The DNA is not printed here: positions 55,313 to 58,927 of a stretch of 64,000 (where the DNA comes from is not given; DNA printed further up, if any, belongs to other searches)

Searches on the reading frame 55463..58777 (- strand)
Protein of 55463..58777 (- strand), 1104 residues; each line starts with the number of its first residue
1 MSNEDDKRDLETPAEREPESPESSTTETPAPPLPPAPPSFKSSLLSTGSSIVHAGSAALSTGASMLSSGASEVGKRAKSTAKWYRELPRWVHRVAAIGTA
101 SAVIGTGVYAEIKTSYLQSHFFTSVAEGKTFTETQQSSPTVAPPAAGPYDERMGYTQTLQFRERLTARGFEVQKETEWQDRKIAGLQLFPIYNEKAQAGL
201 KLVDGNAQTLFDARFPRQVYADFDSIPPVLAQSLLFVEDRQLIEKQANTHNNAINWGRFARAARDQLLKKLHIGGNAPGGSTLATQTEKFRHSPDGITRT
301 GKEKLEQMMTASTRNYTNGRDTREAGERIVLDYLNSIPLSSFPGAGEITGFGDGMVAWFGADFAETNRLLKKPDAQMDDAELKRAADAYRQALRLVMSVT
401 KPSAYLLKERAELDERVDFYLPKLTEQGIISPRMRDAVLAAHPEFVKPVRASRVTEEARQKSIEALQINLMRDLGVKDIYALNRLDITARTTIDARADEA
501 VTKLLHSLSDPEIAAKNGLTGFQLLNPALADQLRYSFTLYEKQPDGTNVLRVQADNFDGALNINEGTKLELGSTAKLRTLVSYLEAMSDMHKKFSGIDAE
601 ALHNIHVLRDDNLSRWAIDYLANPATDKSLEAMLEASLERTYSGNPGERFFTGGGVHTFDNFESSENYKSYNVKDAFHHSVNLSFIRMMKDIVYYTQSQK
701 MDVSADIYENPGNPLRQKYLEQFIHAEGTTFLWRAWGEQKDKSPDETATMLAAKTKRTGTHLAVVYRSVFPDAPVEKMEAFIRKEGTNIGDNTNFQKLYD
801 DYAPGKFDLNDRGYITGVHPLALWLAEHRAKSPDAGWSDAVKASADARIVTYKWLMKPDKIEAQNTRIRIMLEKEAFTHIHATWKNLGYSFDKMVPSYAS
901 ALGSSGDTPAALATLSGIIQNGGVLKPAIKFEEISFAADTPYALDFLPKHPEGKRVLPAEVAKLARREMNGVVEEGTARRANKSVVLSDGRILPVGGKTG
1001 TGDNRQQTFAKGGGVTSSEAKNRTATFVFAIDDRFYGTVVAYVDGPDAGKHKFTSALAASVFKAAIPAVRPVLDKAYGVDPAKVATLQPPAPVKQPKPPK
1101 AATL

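Call 31: search_protein_families(library=pfam, proteins=[window:55463-58777:-], max_evalue=0.001)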
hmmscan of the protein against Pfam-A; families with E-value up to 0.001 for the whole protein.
window:55463-58777:- (1104 aa): 2 families
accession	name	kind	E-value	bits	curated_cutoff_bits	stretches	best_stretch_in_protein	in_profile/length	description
PF00912.28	Transgly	-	4.1e-15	56.1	27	1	217-419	13-172/178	Transglycosylase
PF00905.27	Transpeptidase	-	8.7e-06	25.6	22.1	1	906-1064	161-296/299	Penicillin binding protein transpeptidase domain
